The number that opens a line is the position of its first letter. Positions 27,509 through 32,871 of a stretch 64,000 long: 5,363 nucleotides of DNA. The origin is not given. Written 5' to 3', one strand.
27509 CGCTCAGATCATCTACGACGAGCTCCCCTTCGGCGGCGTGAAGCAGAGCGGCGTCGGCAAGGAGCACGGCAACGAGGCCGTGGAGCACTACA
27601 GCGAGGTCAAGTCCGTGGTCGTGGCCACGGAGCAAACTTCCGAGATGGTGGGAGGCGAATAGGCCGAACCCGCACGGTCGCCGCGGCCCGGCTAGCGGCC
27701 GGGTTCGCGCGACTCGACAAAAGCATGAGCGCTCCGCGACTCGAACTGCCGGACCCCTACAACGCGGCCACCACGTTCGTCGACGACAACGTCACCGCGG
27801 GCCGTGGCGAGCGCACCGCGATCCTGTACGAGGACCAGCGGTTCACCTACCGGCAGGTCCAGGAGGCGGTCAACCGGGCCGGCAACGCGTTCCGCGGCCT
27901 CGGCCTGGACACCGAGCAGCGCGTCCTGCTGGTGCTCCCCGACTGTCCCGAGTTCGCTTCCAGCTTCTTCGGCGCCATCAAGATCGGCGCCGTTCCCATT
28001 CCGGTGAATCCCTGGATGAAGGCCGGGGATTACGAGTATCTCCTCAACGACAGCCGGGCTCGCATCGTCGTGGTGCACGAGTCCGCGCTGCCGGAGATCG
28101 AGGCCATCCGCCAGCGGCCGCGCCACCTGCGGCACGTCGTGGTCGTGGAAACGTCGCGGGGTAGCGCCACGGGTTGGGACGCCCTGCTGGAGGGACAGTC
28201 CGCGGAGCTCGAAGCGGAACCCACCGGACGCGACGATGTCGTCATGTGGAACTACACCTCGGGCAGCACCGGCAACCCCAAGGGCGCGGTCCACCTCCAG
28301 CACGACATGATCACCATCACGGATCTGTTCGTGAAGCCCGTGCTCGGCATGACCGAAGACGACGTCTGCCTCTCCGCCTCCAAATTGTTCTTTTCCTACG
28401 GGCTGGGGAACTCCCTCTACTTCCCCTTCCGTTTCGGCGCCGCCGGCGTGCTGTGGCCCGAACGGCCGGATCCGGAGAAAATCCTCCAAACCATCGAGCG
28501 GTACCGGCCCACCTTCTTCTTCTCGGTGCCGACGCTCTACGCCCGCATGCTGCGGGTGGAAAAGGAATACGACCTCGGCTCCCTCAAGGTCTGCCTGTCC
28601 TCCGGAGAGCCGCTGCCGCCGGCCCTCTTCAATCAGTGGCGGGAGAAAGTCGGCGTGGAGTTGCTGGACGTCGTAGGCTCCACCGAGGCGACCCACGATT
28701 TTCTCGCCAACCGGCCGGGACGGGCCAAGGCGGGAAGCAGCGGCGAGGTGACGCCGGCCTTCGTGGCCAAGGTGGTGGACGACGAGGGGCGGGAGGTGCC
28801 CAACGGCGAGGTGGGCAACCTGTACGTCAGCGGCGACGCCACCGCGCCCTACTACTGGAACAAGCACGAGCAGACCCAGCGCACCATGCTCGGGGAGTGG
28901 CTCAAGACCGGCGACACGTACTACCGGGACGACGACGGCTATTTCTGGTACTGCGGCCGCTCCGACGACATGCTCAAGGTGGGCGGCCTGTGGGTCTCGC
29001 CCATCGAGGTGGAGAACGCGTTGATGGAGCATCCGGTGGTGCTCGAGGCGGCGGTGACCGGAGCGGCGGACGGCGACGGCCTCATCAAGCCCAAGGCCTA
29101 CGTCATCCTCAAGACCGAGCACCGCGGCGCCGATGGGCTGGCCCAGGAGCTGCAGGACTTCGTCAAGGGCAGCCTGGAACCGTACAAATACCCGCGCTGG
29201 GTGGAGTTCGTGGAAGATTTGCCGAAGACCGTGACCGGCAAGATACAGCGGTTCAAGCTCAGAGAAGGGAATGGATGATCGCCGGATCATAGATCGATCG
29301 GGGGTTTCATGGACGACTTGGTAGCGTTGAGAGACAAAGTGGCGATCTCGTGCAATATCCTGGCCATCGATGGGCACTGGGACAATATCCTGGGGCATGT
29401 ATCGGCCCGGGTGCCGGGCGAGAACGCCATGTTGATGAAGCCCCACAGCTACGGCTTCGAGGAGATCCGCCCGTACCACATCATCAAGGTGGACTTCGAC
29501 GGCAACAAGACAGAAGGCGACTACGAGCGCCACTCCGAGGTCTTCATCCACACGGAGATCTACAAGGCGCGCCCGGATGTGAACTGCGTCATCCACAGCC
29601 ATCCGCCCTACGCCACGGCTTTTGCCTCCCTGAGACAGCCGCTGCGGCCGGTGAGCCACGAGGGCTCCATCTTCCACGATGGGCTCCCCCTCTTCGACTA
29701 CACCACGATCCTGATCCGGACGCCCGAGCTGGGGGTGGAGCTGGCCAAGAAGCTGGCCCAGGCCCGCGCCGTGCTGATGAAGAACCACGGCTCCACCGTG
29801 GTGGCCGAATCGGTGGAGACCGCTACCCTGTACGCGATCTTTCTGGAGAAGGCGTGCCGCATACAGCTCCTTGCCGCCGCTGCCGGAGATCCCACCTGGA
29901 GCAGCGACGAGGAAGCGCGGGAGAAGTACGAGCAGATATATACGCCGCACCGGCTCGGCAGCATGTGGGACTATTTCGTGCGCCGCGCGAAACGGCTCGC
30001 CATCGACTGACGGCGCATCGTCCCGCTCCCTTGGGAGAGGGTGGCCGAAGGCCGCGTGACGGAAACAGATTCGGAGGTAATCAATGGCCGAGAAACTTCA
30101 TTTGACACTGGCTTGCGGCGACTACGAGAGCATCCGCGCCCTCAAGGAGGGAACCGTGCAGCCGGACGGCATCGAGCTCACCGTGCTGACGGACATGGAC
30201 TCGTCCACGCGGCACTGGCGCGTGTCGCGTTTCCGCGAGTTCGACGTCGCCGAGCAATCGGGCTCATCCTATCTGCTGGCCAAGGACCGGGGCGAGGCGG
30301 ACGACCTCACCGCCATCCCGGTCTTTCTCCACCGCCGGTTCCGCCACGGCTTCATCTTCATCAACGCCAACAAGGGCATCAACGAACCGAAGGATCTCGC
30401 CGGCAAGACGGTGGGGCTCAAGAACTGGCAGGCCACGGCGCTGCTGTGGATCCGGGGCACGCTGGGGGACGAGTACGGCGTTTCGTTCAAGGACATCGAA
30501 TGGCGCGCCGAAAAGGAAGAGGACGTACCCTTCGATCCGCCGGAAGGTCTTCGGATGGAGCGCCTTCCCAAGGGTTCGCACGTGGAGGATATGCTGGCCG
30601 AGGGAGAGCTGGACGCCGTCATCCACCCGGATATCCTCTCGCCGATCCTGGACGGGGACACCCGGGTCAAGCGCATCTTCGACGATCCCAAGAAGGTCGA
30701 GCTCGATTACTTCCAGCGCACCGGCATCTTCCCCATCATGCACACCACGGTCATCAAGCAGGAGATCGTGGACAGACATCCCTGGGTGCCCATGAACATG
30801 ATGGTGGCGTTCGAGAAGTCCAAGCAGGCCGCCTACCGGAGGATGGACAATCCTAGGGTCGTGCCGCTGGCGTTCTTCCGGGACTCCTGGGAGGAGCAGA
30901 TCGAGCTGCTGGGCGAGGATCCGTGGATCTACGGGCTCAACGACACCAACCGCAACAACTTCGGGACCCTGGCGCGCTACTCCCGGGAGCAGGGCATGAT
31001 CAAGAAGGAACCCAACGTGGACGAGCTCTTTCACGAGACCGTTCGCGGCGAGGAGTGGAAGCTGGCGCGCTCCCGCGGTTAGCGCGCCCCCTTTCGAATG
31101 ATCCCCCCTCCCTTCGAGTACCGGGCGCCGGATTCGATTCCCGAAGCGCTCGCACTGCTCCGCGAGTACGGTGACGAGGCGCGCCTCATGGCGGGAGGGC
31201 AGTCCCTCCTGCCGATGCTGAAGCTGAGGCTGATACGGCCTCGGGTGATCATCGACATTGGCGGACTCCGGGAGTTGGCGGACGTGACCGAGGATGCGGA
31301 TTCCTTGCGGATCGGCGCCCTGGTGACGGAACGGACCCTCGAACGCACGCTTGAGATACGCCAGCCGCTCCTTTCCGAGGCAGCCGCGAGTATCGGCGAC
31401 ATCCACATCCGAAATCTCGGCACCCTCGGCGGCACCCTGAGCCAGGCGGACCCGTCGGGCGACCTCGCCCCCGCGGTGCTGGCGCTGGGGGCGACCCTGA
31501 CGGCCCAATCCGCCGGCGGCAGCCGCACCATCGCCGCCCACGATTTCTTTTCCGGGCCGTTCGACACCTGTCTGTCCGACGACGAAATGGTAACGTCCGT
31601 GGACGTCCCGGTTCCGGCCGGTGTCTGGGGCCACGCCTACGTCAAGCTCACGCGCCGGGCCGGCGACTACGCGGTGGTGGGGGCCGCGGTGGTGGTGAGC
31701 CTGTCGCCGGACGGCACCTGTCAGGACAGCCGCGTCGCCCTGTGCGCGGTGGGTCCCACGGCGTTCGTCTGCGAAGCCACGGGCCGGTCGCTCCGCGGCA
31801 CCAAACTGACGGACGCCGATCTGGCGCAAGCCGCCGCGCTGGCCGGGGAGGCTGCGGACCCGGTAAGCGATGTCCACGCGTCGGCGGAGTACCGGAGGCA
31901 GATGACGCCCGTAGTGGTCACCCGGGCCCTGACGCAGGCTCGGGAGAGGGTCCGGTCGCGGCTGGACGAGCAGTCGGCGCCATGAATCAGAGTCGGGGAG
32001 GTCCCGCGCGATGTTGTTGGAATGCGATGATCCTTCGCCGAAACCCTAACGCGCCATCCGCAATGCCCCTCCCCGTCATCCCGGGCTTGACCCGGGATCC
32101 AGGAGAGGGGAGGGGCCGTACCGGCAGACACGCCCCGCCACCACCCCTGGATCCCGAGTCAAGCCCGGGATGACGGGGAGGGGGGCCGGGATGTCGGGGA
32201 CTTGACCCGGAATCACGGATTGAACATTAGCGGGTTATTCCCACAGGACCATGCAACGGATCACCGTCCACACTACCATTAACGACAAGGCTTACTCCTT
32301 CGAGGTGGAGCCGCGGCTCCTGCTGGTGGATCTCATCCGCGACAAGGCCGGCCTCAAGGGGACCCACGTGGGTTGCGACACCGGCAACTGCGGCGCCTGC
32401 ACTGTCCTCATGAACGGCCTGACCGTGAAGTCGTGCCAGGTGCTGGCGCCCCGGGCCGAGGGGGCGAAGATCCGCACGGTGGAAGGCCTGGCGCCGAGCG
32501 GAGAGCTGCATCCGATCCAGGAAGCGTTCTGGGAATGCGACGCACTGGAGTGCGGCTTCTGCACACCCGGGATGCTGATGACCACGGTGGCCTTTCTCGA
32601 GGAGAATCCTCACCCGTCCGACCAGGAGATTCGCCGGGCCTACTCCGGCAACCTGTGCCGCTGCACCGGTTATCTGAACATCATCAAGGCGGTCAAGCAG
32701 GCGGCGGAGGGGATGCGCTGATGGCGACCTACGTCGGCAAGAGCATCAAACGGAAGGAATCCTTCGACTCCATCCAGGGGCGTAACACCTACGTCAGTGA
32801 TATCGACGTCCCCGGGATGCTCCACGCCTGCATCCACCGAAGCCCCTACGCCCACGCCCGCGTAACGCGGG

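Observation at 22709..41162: Catabolic gene neighbourhood combining aryl-CoA ligase, UbiD decarboxylase, PhtD-like decarboxylase and CoxMSL-type hydroxylase: candidate pathway for an aromatic or N-heterocyclic carboxylate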

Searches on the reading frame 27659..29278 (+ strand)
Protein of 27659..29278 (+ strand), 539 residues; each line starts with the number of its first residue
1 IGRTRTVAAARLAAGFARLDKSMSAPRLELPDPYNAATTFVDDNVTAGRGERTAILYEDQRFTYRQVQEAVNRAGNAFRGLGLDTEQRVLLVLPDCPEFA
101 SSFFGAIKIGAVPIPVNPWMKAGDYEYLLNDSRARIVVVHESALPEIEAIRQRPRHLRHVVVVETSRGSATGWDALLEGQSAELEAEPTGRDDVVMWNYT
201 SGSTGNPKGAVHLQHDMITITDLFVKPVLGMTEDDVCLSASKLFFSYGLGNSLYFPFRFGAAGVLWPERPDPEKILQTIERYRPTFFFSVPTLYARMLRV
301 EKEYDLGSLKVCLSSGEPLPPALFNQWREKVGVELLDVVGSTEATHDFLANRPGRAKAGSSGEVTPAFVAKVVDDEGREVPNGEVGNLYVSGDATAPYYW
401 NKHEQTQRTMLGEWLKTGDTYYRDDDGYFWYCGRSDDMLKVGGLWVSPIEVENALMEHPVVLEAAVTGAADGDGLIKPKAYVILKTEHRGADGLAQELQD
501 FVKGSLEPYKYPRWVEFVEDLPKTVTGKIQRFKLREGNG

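Call 5: search_protein_families(library=pfam, proteins=[window:27659-29278:+], max_evalue=0.001)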
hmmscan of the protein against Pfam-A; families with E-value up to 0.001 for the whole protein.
window:27659-29278:+ (539 aa): 2 families
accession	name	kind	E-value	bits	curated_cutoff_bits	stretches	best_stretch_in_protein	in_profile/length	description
PF00501.34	AMP-binding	-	7.3e-85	285.5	29.9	1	47-400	6-384/384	AMP-binding enzyme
PF13193.12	AMP-binding_C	-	3e-18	66.9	24.5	1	450-528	1-76/76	AMP-binding enzyme C-terminal domain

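Call 7: search_protein_families(library=ncbifam, proteins=[window:27659-29278:+], max_evalue=0.00001)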
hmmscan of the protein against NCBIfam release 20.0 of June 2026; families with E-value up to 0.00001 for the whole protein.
window:27659-29278:+ (539 aa): 106 families (the best 25 are shown)
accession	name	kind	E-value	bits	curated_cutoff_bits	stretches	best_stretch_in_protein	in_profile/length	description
TIGR02262.1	benz_CoA_lig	subfamily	3.3e-179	596.8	375.25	1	34-537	3-508/508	benzoate-CoA ligase family protein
NF004837.0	PRK06187.1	subfamily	1.8e-114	382.9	476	1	47-536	19-520/531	long-chain-fatty-acid--CoA ligase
NF053567.1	HBDA_AROS1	equivalog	1.9e-112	376.3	1000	1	34-536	12-517/523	3-hydroxybenzoate--CoA ligase HbdA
NF047394.1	AcylCoAsynMbcS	equivalog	8.6e-92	308.4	850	1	30-536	8-518/525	acyl-CoA synthetase MbcS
NF003313.0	PRK04319.1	equivalog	3.4e-86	289.7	729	1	33-534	42-557/574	acetate--CoA ligase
NF006182.0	PRK08316.1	subfamily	4.2e-82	276.3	663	1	50-536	25-515/523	fatty acyl-CoA synthetase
NF006181.0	PRK08314.1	subfamily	7.2e-79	265.5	705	2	169-536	182-552/563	long-chain-fatty-acid--CoA ligase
NF004114.0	PRK05605.1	equivalog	1e-77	261.8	766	2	175-536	200-567/575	long-chain-fatty-acid--CoA ligase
NF004822.0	PRK06178.1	equivalog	2.7e-71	240.9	782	1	49-535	50-564/571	acyl-CoA synthetase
NF005947.1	PRK08008.1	equivalog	2.4e-68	231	651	1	44-534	15-517/518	crotonobetaine/carnitine-CoA ligase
NF004808.0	PRK06155.1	equivalog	3.4e-68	230.2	722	1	49-536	34-520/542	ATP-dependent acyl-CoA ligase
NF009233.0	PRK12583.1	subfamily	2.8e-67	227.4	832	1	47-536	29-548/558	fatty acid CoA ligase family protein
NF001208.0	PRK00174.1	subfamily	4.1e-67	226.9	657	1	35-535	78-617/649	acetate--CoA ligase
NF005714.0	PRK07529.1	subfamily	4.2e-67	226.9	632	1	58-536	60-574/640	acyl-CoA synthetase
TIGR02188.1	Ac_CoA_lig_AcsA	equivalog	9.1e-67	225.7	724.95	1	35-535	57-602/629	acetate--CoA ligase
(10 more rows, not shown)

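Call 26: search_dna_similar(query=window:27659-29278:+, collection=plasmids, mode=protein, max_rows=25, max_evalue=1e-40)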
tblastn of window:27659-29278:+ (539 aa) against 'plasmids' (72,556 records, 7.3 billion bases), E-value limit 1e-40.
Records with a match: 744; places in all: 924; records where one place covers at least 80% of the query: 734.
Best place of each record, by identity: <60% 744.
By first word of the organism name: Ralstonia 137; Sinorhizobium 73; Rhodococcus 53; Streptomyces 51; Rhizobium 34; Paracoccus 21; Pseudosulfitobacter 20; Burkholderia 19; Ensifer 16; Azospirillum 13; and 121 more.
By predicted mobility (MOB-suite, as given by PLSDB): non-mobilizable 438; mobilizable 223; conjugative 83.
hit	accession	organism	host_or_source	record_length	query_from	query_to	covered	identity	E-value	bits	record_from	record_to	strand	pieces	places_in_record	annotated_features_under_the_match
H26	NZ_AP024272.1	Thermus thermophilus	-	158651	28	536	94%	47.3%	2e-143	464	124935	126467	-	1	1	benzoate-CoA ligase family protein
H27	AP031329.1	Thermus thermophilus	-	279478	28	536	94%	46.7%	1e-142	461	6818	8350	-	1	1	benzoate-CoA ligase family protein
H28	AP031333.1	Thermus thermophilus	-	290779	28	536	94%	46.7%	1e-142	461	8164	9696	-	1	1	benzoate-CoA ligase family protein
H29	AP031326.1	Thermus thermophilus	-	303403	28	536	94%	46.7%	1e-142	461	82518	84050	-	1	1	benzoate-CoA ligase family protein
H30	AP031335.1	Thermus thermophilus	-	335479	28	536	94%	46.7%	1e-142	461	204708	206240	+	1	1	benzoate-CoA ligase family protein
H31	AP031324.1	Thermus thermophilus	-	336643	28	536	94%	46.7%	1e-142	461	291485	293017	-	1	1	benzoate-CoA ligase family protein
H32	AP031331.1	Thermus thermophilus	-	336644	28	536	94%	46.7%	1e-142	461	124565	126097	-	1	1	benzoate-CoA ligase family protein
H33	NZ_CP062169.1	Mycetohabitans endofungorum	Rhizopus microsporus,bacterial ...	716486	22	535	95%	41.7%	9e-117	387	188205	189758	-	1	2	benzoate-CoA ligase family protein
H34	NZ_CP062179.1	Mycetohabitans endofungorum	Rhizopus microsporus,bacterial ...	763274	31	535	94%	42.1%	1e-116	386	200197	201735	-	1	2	benzoate-CoA ligase family protein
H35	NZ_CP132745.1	Mycetohabitans endofungorum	-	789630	31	535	94%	41.1%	1e-115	384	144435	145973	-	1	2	benzoate-CoA ligase family protein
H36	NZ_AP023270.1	Agrobacterium vitis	Vitis vinifera,grapevine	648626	28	535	94%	40.7%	1e-112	375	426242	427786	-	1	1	benzoate-CoA ligase family protein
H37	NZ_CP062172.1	Mycetohabitans rhizoxinica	Rhizopus microsporus,bacterial ...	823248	31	535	94%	40.9%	3e-114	379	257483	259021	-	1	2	benzoate-CoA ligase family protein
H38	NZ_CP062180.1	Mycetohabitans endofungorum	Rhizopus microsporus,bacterial ...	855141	31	535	94%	40.7%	9e-115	381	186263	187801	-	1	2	benzoate-CoA ligase family protein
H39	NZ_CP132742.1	Mycetohabitans endofungorum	Rhizopus microsporus,culture isolated ...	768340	31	535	94%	40.7%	2e-114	380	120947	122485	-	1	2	benzoate-CoA ligase family protein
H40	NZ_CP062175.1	Mycetohabitans rhizoxinica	Rhizopus microsporus,bacterial culture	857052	31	535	94%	40.5%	6e-113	376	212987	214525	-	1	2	benzoate-CoA ligase family protein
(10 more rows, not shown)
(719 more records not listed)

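Call 42: search_solved_structures(query=window:27659-29278:+, max_evalue=1e-40)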
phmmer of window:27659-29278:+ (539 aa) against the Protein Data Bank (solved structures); distinct sequences matched with E-value up to 1e-40: 45.
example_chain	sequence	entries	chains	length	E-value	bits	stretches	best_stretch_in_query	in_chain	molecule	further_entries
4wv3_A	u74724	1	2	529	5.6e-143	480.7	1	29-536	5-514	Anthranilate-CoA ligase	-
2v7b_A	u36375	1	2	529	4.6e-129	434.8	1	34-536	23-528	BENZOATE-COENZYME A LIGASE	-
4eat_A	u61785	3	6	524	6.3e-116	391.4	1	31-537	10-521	Benzoate-coenzyme A ligase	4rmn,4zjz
4rm3_A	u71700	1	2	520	8.5e-116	391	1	31-537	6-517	Benzoate-coenzyme A ligase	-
4rlf_A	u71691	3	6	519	8.7e-116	390.9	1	31-537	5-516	Benzoate-coenzyme A ligase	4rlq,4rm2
6m2o_A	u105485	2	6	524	1.2e-114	387.1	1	31-537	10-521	Benzoate-coenzyme A ligase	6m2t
6m2u_A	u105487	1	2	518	1.7e-114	386.6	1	31-537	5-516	Benzoate-coenzyme A ligase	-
9g79_B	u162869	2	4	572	1.6e-73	251.4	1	34-535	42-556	Acetyl-coenzyme A synthetase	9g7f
2wd9_A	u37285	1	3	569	3.4e-64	220.6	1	61-536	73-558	ACYL-COENZYME A SYNTHETASE ACSM2A, MITOCHONDRIAL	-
2vze_A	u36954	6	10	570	3.4e-64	220.6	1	61-536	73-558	ACYL-COENZYME A SYNTHETASE ACSM2A, MITOCHONDRIAL | Acyl-coenzyme A synthetase ACSM2A, mitochondrial precursor | Acyl-coenzyme A synthetase ACSM2A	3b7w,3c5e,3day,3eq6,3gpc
8biq_D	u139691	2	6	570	3.9e-63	217.1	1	43-536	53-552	4-hydroxybutyrate--CoA ligase 1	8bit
3etc_A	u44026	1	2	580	1.1e-62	215.7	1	30-536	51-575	AMP-binding protein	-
5oe3_A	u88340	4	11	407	3e-60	207.6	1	84-436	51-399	Anthranilate--CoA ligase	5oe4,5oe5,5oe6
6mfy_A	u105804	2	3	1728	1.9e-55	191.8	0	46-539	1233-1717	Linear gramicidin synthase subunit A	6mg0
9be3_A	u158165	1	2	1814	2.8e-55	191.2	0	46-539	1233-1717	Linear gramicidin synthase subunit A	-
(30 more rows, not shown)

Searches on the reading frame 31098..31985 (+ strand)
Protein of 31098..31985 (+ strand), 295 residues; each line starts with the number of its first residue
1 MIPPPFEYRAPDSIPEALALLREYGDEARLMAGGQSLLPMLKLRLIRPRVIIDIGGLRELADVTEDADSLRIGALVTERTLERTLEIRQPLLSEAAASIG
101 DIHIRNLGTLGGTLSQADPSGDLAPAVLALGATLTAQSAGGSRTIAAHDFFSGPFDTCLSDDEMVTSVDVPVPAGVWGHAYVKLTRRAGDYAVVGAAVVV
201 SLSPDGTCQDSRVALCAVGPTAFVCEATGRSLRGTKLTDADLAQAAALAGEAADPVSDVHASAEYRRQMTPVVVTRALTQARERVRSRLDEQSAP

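Call 5: search_protein_families(library=pfam, proteins=[window:31098-31985:+], max_evalue=0.001)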
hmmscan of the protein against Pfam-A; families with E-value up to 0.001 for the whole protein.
window:31098-31985:+ (295 aa): 2 families
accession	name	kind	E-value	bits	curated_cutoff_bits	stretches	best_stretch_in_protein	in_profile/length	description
PF00941.27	FAD_binding_5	-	2.5e-47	161.3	27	1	5-172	2-169/170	FAD binding domain in molybdopterin dehydrogenase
PF03450.22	CO_deh_flav_C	-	4e-22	78.7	25.5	1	180-281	2-102/102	CO dehydrogenase flavoprotein C-terminal domain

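Call 7: search_protein_families(library=ncbifam, proteins=[window:31098-31985:+], max_evalue=0.00001)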
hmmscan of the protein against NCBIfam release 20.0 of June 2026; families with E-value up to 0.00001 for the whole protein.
window:31098-31985:+ (295 aa): 8 families
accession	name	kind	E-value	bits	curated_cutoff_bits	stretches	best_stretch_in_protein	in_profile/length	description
NF041019.1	glyceraldDH_beta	equivalog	3.8e-85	285.5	350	1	1-280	1-279/280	glyceraldehyde dehydrogenase subunit beta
NF043083.1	XdhB_XDHase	equivalog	4.9e-41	140.8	310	1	7-284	6-286/289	xanthine dehydrogenase subunit XdhB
NF007427.0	PRK09971.1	equivalog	3.1e-39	134.9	287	1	7-286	6-288/292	xanthine dehydrogenase FAD-binding subunit XdhB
TIGR02963.1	xanthine_xdhA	equivalog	5.6e-39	134.1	467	1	11-277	198-464/468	xanthine dehydrogenase small subunit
TIGR03195.1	4hydrxCoA_B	equivalog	1.8e-32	112.8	404.55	2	6-116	5-116/321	4-hydroxybenzoyl-CoA reductase subunit beta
TIGR03312.1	Se_sel_red_FAD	hypoth_equivalog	2.8e-21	75.9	241.5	1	8-281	4-250/257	molybdopterin-dependent oxidoreductase FAD-binding subunit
TIGR03199.1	pucC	equivalog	1.9e-11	43.8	306.05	1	12-269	2-257/264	xanthine dehydrogenase subunit C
TIGR02969.1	mam_aldehyde_ox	subfamily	1.3e-07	29.5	1912.3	1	79-248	321-492/1330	aldehyde oxidase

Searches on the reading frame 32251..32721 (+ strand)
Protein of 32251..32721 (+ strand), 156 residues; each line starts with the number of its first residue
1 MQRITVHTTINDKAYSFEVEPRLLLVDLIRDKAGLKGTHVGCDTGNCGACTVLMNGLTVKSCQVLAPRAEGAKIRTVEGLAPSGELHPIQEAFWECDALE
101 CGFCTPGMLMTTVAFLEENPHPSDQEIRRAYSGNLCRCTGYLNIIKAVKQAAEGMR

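Call 5: search_protein_families(library=pfam, proteins=[window:32251-32721:+], max_evalue=0.001)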
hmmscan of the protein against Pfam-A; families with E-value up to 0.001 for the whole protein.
window:32251-32721:+ (156 aa): 3 families
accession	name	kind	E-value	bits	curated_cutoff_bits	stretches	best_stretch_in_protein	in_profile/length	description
PF01799.25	Fer2_2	-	6.3e-33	113.2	30.3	1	76-149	1-75/75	[2Fe-2S] binding domain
PF00111.32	Fer2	-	1.7e-08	34.7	21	1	9-62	2-55/77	2Fe-2S iron-sulfur cluster binding domain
PF13085.11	Fer2_3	-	0.00025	21.5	27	1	41-75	51-84/107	2Fe-2S iron-sulfur cluster binding domain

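Call 7: search_protein_families(library=ncbifam, proteins=[window:32251-32721:+], max_evalue=0.00001)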
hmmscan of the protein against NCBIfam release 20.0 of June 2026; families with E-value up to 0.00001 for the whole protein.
window:32251-32721:+ (156 aa): 11 families
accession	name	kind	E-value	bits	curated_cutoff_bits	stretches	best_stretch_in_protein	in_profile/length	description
NF041020.1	glyceraldDH_gamma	equivalog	1.8e-70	235.8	290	1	2-155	9-162/164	glyceraldehyde dehydrogenase subunit gamma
NF043084.2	XdhC_XDHase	equivalog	1.8e-52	176.8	217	1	5-152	2-150/151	xanthine dehydrogenase subunit XdhC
TIGR03193.1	4hydroxCoAred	equivalog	2.8e-51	173.3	257.8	1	9-152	5-148/148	4-hydroxybenzoyl-CoA reductase subunit gamma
TIGR03198.1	pucE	equivalog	5.5e-46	155.7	254.3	1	6-153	4-150/151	xanthine dehydrogenase subunit E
NF007387.0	PRK09908.1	equivalog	1.1e-45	154.9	212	1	3-151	6-155/159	xanthine dehydrogenase iron sulfur-binding subunit XdhC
NF045668.1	pterin_aldehy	equivalog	1.5e-43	149.1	1100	1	9-156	6-156/905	molybdopterin-dependent aldehyde oxidoreductase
NF008514.0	PRK11433.1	equivalog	5.4e-41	140.5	322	1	5-153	52-215/218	aldehyde dehydrogenase iron-sulfur subunit PaoA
TIGR02963.1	xanthine_xdhA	equivalog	3.9e-40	137.9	467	1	17-153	13-159/468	xanthine dehydrogenase small subunit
TIGR03311.1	Se_dep_XDH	equivalog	3e-39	134.7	830.45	1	17-155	10-147/848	selenium-dependent xanthine dehydrogenase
TIGR02969.1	mam_aldehyde_ox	subfamily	7.2e-29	99.9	1912.3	1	16-150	14-159/1330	aldehyde oxidase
TIGR03313.1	Se_sel_red_Mo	hypoth_equivalog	2e-10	39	1101.9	1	45-152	38-145/951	molybdopterin-dependent oxidoreductase Mo/Fe-S-binding subunit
